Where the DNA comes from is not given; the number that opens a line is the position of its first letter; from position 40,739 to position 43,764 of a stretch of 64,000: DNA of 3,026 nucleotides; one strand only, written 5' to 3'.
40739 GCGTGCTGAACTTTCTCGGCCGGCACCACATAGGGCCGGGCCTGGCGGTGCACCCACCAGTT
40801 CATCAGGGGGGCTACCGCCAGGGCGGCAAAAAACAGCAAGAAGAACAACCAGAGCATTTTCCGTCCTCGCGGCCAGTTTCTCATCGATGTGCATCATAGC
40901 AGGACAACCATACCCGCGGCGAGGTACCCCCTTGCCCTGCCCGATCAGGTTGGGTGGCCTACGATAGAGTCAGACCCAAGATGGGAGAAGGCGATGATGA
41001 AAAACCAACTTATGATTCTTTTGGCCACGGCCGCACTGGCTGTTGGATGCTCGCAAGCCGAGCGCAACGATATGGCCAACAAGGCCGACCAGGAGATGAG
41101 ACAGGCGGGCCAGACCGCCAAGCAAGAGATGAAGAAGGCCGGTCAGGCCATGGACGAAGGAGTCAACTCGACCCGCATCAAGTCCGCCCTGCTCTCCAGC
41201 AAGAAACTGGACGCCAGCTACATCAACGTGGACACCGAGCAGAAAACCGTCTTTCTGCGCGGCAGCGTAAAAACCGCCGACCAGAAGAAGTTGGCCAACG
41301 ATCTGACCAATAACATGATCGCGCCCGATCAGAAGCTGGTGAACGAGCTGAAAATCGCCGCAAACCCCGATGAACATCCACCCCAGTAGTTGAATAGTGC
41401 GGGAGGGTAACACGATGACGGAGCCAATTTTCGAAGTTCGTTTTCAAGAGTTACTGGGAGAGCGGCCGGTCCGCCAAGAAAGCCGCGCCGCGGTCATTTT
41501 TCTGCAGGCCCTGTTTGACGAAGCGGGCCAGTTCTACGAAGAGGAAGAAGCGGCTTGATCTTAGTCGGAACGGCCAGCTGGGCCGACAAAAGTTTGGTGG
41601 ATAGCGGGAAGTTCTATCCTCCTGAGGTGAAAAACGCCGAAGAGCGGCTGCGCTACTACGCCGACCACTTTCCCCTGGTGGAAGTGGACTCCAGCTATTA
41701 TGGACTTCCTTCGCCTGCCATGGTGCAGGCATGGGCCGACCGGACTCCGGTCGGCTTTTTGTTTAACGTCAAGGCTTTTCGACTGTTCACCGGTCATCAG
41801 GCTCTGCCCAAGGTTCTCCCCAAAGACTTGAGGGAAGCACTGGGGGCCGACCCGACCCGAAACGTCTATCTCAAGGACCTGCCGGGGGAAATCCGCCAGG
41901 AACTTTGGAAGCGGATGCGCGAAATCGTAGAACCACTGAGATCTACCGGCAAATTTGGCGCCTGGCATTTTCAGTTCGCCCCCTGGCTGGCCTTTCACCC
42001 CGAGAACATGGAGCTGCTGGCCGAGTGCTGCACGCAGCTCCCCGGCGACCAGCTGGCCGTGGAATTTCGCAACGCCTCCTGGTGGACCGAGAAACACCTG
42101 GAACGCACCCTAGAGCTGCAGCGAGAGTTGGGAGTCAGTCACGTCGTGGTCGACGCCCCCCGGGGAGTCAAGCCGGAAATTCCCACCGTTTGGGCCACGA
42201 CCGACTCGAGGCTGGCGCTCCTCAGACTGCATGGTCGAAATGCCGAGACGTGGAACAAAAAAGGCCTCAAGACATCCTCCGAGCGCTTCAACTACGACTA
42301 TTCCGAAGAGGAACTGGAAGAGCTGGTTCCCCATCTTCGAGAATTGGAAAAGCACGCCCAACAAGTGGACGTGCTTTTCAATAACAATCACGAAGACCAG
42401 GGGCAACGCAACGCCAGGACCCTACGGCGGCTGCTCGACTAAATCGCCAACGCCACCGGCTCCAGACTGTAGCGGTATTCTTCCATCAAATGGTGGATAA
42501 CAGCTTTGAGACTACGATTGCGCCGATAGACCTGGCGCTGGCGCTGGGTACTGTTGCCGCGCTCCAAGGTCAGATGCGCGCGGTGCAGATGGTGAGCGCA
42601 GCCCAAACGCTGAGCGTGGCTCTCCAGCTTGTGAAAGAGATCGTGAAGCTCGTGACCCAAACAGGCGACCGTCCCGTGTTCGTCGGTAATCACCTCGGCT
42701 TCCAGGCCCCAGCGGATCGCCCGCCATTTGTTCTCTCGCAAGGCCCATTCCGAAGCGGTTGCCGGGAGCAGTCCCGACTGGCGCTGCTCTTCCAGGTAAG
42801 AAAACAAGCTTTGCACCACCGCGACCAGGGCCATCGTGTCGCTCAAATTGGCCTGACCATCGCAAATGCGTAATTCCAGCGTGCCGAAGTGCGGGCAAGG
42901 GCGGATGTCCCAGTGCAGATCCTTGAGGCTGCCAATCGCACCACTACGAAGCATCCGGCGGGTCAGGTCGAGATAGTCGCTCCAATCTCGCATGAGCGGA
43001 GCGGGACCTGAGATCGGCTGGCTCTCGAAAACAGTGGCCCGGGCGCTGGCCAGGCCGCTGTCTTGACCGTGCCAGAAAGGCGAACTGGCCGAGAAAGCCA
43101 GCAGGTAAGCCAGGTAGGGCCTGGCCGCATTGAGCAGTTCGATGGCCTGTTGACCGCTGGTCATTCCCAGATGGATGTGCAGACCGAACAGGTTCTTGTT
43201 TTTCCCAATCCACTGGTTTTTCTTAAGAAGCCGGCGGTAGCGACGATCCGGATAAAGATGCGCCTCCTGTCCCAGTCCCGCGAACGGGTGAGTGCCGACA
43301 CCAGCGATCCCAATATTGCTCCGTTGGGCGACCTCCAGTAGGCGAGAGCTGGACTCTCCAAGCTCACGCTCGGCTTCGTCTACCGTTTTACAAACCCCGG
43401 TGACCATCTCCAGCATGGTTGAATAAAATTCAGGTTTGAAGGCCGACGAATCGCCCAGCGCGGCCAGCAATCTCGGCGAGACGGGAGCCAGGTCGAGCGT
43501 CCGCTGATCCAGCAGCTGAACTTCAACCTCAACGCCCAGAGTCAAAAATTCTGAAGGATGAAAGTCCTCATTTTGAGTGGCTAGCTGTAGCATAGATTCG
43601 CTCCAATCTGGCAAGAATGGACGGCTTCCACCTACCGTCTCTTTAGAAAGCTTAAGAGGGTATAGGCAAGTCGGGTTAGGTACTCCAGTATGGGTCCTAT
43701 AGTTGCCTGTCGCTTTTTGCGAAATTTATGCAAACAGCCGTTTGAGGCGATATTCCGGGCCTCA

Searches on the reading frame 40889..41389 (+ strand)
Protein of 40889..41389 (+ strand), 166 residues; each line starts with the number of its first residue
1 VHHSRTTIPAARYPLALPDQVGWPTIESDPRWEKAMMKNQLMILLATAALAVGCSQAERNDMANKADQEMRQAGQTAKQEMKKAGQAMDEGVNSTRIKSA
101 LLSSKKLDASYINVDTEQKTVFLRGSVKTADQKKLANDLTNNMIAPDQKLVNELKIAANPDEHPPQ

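Call 64: search_protein_families(library=pfam, proteins=[window:40889-41389:+], max_evalue=0.0001)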
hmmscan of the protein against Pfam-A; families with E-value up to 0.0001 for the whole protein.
window:40889-41389:+ (166 aa): 1 family
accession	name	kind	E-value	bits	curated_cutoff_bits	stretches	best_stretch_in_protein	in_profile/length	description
PF04972.22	BON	-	1.1e-10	42.1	27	1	94-157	6-68/69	BON domain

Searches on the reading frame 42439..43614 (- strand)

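Call 64: search_protein_families(library=pfam, proteins=[window:42439-43614:-], max_evalue=0.0001)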
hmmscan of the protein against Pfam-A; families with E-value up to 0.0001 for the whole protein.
window:42439-43614:- (391 aa): 1 family
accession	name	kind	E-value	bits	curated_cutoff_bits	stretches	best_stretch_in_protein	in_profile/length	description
PF04107.18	GCS2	-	1.6e-56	192.3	21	1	26-303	1-290/291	Glutamate-cysteine ligase family 2(GCS2)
